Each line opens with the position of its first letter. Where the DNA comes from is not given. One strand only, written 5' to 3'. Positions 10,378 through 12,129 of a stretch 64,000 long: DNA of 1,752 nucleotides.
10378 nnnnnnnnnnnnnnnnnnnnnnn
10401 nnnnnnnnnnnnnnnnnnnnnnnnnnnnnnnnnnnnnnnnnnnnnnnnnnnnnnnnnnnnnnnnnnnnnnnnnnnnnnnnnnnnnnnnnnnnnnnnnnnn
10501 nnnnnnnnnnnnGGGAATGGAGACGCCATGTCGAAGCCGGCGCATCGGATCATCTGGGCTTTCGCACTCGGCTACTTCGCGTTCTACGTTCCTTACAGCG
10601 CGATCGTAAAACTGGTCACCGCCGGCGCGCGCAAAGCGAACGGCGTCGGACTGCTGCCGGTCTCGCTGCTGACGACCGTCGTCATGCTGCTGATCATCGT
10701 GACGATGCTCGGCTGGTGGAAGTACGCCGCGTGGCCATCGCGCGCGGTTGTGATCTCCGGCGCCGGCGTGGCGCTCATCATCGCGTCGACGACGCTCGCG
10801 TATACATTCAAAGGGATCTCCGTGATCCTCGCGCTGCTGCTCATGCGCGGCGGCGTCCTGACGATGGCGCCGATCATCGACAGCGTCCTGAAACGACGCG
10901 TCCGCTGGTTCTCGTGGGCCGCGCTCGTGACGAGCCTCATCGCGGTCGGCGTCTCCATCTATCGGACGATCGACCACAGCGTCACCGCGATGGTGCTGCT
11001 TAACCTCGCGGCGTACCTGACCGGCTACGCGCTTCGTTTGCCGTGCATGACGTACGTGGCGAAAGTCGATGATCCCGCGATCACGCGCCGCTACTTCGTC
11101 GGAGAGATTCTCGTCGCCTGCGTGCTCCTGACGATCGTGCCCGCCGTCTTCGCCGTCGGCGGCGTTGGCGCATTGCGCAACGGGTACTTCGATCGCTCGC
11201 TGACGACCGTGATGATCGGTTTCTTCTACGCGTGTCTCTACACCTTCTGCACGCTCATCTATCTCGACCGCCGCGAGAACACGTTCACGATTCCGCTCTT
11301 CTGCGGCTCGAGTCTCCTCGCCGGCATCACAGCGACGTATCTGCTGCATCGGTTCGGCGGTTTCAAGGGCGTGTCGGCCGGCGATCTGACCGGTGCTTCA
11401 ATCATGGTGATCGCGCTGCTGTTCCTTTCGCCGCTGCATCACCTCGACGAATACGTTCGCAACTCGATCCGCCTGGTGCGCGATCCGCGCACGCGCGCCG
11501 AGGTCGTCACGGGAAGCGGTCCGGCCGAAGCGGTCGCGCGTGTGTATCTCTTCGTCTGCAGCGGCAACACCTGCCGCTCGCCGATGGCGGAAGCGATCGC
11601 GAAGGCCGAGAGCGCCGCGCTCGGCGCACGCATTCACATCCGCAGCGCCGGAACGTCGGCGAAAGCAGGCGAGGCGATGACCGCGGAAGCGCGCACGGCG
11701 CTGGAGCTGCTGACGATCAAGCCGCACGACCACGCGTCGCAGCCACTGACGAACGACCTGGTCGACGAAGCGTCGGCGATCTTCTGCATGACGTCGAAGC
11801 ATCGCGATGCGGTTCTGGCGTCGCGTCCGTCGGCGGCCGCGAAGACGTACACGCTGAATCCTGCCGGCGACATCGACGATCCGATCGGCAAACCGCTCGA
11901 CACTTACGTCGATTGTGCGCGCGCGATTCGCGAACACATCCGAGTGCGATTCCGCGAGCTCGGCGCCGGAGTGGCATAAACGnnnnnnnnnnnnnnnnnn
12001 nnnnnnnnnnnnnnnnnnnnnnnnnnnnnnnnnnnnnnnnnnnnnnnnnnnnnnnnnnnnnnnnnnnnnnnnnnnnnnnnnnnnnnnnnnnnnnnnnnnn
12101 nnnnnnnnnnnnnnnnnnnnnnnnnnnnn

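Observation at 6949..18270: Eleven-gene oxidative tailoring operon with no PKS, NRPS, terpene or RiPP backbone gene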

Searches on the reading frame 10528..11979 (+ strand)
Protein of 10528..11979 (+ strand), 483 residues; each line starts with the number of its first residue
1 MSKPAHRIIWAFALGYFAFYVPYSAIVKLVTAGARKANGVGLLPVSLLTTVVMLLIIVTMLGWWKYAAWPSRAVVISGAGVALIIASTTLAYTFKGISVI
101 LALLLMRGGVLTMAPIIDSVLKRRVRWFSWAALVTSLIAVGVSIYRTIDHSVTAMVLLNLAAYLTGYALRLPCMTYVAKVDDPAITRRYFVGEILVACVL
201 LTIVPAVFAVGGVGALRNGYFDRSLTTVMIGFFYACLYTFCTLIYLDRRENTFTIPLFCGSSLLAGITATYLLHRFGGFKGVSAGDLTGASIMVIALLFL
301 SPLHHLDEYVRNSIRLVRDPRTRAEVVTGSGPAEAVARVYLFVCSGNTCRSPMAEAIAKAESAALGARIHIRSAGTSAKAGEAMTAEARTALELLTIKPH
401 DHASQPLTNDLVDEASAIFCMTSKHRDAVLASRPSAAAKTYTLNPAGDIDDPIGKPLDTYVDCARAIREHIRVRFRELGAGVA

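Call 4: search_protein_families(library=pfam, proteins=[window:10528-11979:+], max_evalue=0.01)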
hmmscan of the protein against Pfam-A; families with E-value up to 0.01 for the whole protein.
window:10528-11979:+ (483 aa): 1 family
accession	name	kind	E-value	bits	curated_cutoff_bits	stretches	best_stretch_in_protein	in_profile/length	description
PF01451.26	LMWPc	-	3.1e-21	76.5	23.2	1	341-471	2-140/144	Low molecular weight phosphotyrosine protein phosphatase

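Call 8: search_protein_families(library=ncbifam, proteins=[window:10528-11979:+], max_evalue=0.01)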
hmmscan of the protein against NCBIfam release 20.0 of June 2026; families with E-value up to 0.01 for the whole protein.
window:10528-11979:+ (483 aa): 5 families
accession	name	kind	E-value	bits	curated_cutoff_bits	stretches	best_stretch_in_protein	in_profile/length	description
NF010053.0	PRK13530.1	subfamily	2.7e-09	37.5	215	1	339-472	5-126/133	arsenate reductase (thioredoxin)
NF008486.0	PRK11391.1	equivalog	1e-07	32.5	247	1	340-443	9-108/148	phosphotyrosine-protein phosphatase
TIGR02691.1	arsC_pI258_fam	equivalog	5e-07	30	174.3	1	342-444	3-99/129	arsenate reductase (thioredoxin)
NF007520.0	PRK10126.1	equivalog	5.9e-06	26.8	243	1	341-459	6-123/147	low molecular weight protein-tyrosine-phosphatase Wzb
TIGR02689.1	ars_reduc_gluta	equivalog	0.00055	20.1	157.6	1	341-471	4-118/126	arsenate reductase, glutathione/glutaredoxin type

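Call 10: find_homologous_proteins(query=window:10528-11979:+, max_evalue=0.001)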
Query window:10528-11979:+ (483 aa): 1992 proteins with E <= 0.001 among 8000 candidates; the best 120 are listed.
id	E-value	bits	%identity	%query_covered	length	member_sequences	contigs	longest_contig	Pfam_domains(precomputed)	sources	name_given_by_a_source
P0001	0.0e+0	1055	100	100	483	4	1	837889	PF01451.28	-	-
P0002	4.2e-296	1000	94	100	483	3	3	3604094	PF01451.28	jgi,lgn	jgi:protein-tyrosine-phosphatase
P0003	2.7e-259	879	81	99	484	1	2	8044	PF01451.28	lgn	-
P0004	8.8e-255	864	81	99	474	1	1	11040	PF01451.28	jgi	-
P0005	2.2e-254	863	82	99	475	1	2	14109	PF01451.28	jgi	jgi:protein-tyrosine-phosphatase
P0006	5.5e-150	519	55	99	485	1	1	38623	PF01451.28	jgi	jgi:protein-tyrosine-phosphatase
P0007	2.9e-148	513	55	99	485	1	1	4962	PF01451.28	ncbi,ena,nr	ncbi:MAG TPA: hypothetical protein VJ276_20460 [Thermoanaerobaculia bacterium]|nr:hypothetical prote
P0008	3.9e-139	483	52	98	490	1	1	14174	PF01451.28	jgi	jgi:protein-tyrosine-phosphatase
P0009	4.4e-139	483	54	99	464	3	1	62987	PF01451.28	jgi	jgi:protein-tyrosine-phosphatase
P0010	1.1e-134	468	51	99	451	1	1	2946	PF01451.28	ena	-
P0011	5.7e-134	466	52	98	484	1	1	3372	PF01451.28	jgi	jgi:protein-tyrosine-phosphatase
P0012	9.9e-134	465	52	99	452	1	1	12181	PF01451.28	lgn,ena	-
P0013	1.6e-133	464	49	98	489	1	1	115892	PF01451.28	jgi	jgi:protein-tyrosine-phosphatase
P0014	3.7e-133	463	51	99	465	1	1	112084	PF01451.28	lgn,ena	-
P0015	8.0e-132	459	51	98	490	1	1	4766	PF01451.28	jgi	jgi:protein-tyrosine-phosphatase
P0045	7.3e-121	423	47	99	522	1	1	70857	PF01451.28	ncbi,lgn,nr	ncbi:MAG: hypothetical protein H7Z16_16965 [Pyrinomonadaceae bacterium]|nr:hypothetical protein [Pyr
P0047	1.1e-120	422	48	99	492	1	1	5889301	PF01451.28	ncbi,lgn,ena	-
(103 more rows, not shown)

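Call 12: find_related_loci(query=A1, collection=genome_contigs, flank=10000)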
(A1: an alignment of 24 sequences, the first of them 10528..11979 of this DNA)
Query A1 (483 aa) in genome_contigs; peptide patterns used: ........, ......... (x = any residue, [..] = any of these).
598 stretches matched a pattern (row limit reached: there are more); 573 encode a relative of the query (tblastn E <= 1e-3); the best 80 are kept; 80 distinct loci.
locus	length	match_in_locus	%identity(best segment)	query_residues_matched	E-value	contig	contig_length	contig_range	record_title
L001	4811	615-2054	55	1-480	9e-155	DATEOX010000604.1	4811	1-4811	MAG TPA_asm: Thermoanaerobaculia bacterium isolate SMAG_U9006 k141_1534590, whole genome shotgun sequence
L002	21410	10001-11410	49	2-479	1e-132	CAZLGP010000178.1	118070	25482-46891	MAG TPA_asm: uncultured Thermoanaerobaculia bacterium isolate binchicken_co31_43 genome assembly, contig: k141_2932617,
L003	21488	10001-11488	46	7-479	8e-132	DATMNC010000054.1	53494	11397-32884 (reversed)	MAG TPA_asm: Thermoanaerobaculia bacterium isolate SMAG_U12840 k141_3671781, whole genome shotgun sequence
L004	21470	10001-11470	48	4-479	7e-126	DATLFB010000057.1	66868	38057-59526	MAG TPA_asm: Thermoanaerobaculia bacterium isolate SMAG_U14391 k141_3241678, whole genome shotgun sequence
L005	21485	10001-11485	45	9-479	7e-123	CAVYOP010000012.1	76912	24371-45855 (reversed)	MAG: uncultured Acidobacteriota bacterium isolate MFD09212.bin.2.143 genome assembly, contig: contig_8236, whole genome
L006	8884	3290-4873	44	9-472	2e-120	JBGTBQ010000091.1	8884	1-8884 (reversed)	MAG: Pyrinomonadaceae bacterium isolate JTS-RE10 k141_1102626, whole genome shotgun sequence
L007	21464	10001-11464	48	6-483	8e-120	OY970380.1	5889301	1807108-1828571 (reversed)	MAG: Thermoanaerobaculia bacterium isolate MFD05537.bin.c.2 genome assembly, chromosome: 1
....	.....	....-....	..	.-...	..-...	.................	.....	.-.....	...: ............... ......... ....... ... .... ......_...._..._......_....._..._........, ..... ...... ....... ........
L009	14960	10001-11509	46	7-483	2e-118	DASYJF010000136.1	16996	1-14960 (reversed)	MAG TPA_asm: Thermoanaerobaculia bacterium isolate SMAG_U4288 k141_442337, whole genome shotgun sequence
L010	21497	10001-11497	47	9-479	4e-118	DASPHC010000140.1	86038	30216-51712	MAG TPA_asm: Thermoanaerobaculia bacterium isolate SMAG_U11946 k141_6179610, whole genome shotgun sequence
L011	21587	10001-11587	46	9-479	3e-117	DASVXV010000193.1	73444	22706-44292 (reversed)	MAG TPA_asm: Pyrinomonadaceae bacterium isolate SMAG_U2584 k141_1019357, whole genome shotgun sequence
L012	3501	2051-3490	46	9-468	2e-117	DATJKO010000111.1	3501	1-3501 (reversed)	MAG TPA_asm: Pyrinomonadaceae bacterium isolate SMAG_U15595 k141_1587288, whole genome shotgun sequence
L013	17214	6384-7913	42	9-479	8e-114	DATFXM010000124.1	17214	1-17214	MAG TPA_asm: Blastocatellia bacterium isolate SMAG_U9517 k141_12496792, whole genome shotgun sequence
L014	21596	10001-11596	44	8-478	1e-126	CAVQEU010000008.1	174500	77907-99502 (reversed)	MAG: uncultured Acidobacteriota bacterium isolate MFD09206.bin.1.160 genome assembly, contig: contig_25892, whole genome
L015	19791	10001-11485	45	9-479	3e-113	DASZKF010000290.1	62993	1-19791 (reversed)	MAG TPA_asm: Pyrinomonadaceae bacterium isolate SMAG_U6648 k141_1635981, whole genome shotgun sequence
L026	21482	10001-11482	40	9-479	9e-100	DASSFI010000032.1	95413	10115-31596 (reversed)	MAG TPA_asm: Pyrinomonadaceae bacterium isolate SMAG_U1001 k141_934119, whole genome shotgun sequence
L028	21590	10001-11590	38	9-479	5e-103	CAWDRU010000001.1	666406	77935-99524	MAG: Blastocatellia bacterium isolate MFD04935.bin.1.50 genome assembly, contig: contig_10547, whole genome shotgun sequ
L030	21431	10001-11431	37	9-471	3e-89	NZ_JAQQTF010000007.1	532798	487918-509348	Aureisphaera galaxeae strain NBRC 110018 soapdenovo_K_83_7, whole genome shotgun sequence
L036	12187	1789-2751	48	9-305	5e-84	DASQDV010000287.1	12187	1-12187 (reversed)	MAG TPA_asm: Pyrinomonadaceae bacterium isolate SMAG_U11736 k141_161790, whole genome shotgun sequence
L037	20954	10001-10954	51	3-310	8e-84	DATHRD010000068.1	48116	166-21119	MAG TPA_asm: Thermoanaerobaculia bacterium isolate SMAG_U12756 k141_4676241, whole genome shotgun sequence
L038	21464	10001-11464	38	9-474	6e-95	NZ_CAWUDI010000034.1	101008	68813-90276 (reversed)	Calothrix sp. CCY 0018 isolate Calothrix CCY 0018 NODE_35_length_101008_cov_145.783384, whole genome shotgun sequence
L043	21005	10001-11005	46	2-312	9e-81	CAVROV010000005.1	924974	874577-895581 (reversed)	MAG: Terriglobia bacterium isolate MFD01213.bin.1.143 genome assembly, contig: contig_6180, whole genome shotgun sequenc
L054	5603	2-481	68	160-315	1e-64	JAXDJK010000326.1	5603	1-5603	MAG: Acidobacteriota bacterium isolate BP_57 scaffold_4669227, whole genome shotgun sequence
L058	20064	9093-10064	38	9-308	1e-52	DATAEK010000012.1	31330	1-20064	MAG TPA_asm: Vicinamibacterales bacterium isolate SMAG_U6775 k141_5682331, whole genome shotgun sequence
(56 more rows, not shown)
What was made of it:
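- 10528..11979 (+): G5: 10-TM DMT-fold transporter (residues about 1-318) fused to a cytoplasmic YwlE-type LMW phosphatase (residues about 338-480). At least 1992 relatives at 90% clustering (call 10) and at least 573 hits among GTDB species genomes (call 12).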

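Call 17: find_encoding_contigs(protein=P0045, flank=10000, max_places=2)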
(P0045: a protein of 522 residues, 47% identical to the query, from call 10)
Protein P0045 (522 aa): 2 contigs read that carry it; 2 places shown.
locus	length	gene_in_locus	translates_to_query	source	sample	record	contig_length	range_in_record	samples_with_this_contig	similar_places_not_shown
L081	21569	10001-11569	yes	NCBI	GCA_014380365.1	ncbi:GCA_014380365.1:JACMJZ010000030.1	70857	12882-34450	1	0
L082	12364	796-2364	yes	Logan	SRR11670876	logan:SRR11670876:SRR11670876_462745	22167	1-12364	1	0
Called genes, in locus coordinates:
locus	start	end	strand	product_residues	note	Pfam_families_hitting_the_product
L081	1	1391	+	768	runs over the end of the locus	PF03739:LptF_LptG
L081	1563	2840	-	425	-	PF05221:AdoHcyase, PF02826:2-Hacid_dh_C, PF00670:AdoHcyase_NAD, PF07991:KARI_N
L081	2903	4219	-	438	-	PF00438:S-AdoMet_synt_N, PF02772:S-AdoMet_synt_M, PF02773:S-AdoMet_synt_C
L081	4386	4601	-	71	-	-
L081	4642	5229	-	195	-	PF08713:DNA_alkylation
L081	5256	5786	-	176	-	-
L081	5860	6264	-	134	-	PF16916:ZT_dimer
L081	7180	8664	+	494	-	PF01487:DHquinase_I, PF08501:Shikimate_dh_N, PF01488:Shikimate_DH (weak)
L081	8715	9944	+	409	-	PF02771:Acyl-CoA_dh_N, PF02770:Acyl-CoA_dh_M (weak), PF00441:Acyl-CoA_dh_1, PF08028:Acyl-CoA_dh_2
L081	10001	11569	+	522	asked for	PF01451:LMWPc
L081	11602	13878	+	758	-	-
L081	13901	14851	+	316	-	PF13524:Glyco_trans_1_2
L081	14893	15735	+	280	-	PF24793:GINT1_N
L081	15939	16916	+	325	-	PF00534:Glycos_transf_1, PF13692:Glyco_trans_1_4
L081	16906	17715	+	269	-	PF04488:Gly_transf_sug (weak)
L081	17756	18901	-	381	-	PF13439:Glyco_transf_4, PF13579:Glyco_trans_4_4, PF20706:GT4-conflict, PF00534:Glycos_transf_1, PF13692:Glyco_trans_1_4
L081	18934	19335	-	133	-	PF01042:Ribonuc_L-PSP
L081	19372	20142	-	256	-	-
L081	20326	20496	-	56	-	-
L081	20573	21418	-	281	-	PF05721:PhyH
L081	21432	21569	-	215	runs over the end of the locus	-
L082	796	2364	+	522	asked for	PF01451:LMWPc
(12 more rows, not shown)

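Call 18: find_encoding_contigs(protein=P0001, flank=10000, max_places=3)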
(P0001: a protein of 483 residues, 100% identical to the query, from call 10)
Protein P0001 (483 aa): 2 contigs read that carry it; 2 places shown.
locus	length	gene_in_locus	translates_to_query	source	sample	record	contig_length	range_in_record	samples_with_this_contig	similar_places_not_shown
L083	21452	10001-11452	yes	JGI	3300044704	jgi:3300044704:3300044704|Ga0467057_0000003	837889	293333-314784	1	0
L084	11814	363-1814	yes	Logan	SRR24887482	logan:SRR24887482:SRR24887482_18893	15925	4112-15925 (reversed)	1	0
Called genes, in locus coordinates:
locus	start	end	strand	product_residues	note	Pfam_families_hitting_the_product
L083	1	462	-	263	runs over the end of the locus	PF03544:TonB_C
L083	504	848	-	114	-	PF13630:SdpI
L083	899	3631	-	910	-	PF00069:Pkinase, PF07714:PK_Tyr_Ser-Thr, PF03109:ABC1 (weak), PF00069:Pkinase, PF07714:PK_Tyr_Ser-Thr, PF17874:TPR_MalT (weak), PF13432:TPR_16 (weak), PF13424:TPR_12, +6 more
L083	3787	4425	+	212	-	PF08281:Sigma70_r4_2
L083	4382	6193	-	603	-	PF00630:Filamin (faint), PF02239:Cytochrom_D1 (weak), PF21783:YNCE, PF23414:Beta-prop_EML_2 (weak), PF25174:Beta-prop_THOC3 (weak)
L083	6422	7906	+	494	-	PF01487:DHquinase_I, PF08501:Shikimate_dh_N, PF18317:SDH_C (weak)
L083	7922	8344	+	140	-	-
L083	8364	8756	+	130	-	-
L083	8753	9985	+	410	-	PF02771:Acyl-CoA_dh_N, PF02770:Acyl-CoA_dh_M (weak), PF00441:Acyl-CoA_dh_1, PF08028:Acyl-CoA_dh_2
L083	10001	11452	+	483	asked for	PF01451:LMWPc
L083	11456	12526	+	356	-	PF00296:Bac_luciferase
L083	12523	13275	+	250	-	-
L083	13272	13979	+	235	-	-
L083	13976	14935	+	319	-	-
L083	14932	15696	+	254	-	PF05721:PhyH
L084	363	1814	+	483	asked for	PF01451:LMWPc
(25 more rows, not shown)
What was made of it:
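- Checked: They match the JGI gene calls for this contig (call 18).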

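Call 27: search_protein_families(library=pfam, proteins=[L011:11911-14169:+, L011:14212-15237:+, L011:15305-16150:+, L011:16044-17162:+, L014:14725-16029:+], max_evalue=0.01)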
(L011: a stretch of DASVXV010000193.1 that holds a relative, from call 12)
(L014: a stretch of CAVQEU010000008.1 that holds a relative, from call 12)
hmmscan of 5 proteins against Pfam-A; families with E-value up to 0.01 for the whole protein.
L011:11911-14169:+ (752 aa): 0 families

L011:14212-15237:+ (341 aa): 1 family
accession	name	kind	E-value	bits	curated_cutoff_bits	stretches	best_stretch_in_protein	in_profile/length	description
PF13524.12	Glyco_trans_1_2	-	3.5e-09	37.2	25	1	230-335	38-142/144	Glycosyl transferase-like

L011:15305-16150:+ (281 aa): 4 families
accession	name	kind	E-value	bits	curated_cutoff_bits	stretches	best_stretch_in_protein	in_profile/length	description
PF24793.1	GINT1_N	-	9.1e-67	225.7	27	1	2-275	9-303/304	Glucosamine inositolphosphorylceramide transferase 1, N-terminal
PF04616.20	Glyco_hydro_43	-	0.00022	21.1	32.2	1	37-167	8-151/288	Glycosyl hydrolases family 43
PF00251.26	Glyco_hydro_32N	-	0.00041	20.5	22.1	0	23-89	117-180/307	Glycosyl hydrolases family 32 N-terminal domain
PF13088.12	BNR_2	-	0.0028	17.5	31.4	0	57-102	226-273/277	BNR repeat-like domain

L011:16044-17162:+ (372 aa): 4 families
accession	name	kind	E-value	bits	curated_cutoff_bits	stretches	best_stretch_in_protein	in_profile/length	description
PF00534.26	Glycos_transf_1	-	5.5e-17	62.3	26.4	1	199-338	13-159/172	Glycosyl transferases group 1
PF13692.12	Glyco_trans_1_4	-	3.3e-15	57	27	1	204-334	4-139/142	Glycosyl transferases group 1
PF20706.3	GT4-conflict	-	0.00069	19.1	26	1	268-316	276-323/385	Family 4 Glycosyltransferase in conflict systems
PF13524.12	Glyco_trans_1_2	-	0.002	18.5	25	1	223-349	8-125/144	Glycosyl transferase-like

L014:14725-16029:+ (434 aa): 2 families
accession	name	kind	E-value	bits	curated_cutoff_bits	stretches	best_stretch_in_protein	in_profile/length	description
PF01755.23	Glyco_transf_25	-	2.6e-08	34.4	24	1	25-125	4-117/199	Glycosyltransferase family 25 (LPS biosynthesis protein)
PF00535.33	Glycos_transf_2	-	0.0002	21.8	23.3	1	285-391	51-161/168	Glycosyl transferase family 2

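Call 39: predict_structure(alignment_id=A1)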
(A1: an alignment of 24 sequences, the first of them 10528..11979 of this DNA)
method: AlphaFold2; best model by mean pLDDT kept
length: 483 residues; sequences in the alignment: 24
mean_pLDDT: 83.8   pTM: 0.62
mean pLDDT of the five models: 83.8, 81.6, 79.9, 78.5, 78.0
residues with pLDDT >= 90: 218; 70-90: 201; 50-70: 34; < 50: 30
segments of 3 or more residues with pLDDT < 50: 1-4, 319-337, 481-483
pLDDT, mean of each block of 10 residues (from residue 1): 58 94 91 77 91 96 94 95 91 81 85 83 79 88 75 79 92 81 88 96 87 80 87 95 77 79 93 89 87 87 57 53 37 52 94 95 80 93 94 93 92 89 93 85 88 92 95 78 38
secondary structure, 60 per line:
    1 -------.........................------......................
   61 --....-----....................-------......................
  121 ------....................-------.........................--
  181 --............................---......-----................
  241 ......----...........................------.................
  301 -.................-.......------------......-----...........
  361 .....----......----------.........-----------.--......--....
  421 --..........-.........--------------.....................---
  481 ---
elements in order: H8-32 H39-60 H63-66 H72-91 H99-120 H127-146 H154-178 H183-210 H214-219 H225-246 H251-277 H284-300 H302-318 H320-326 E339-344 H350-365 E370-375 H386-394 H409-414 E417-420 H423-432 H434-439 E440-442 H457-477
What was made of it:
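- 10528..11979 (+): Model pLDDT 84 (call 39).
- Checked: G5: LMWPc at residues 341-471, behind a roughly 330-aa membrane part (calls 4, 39).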
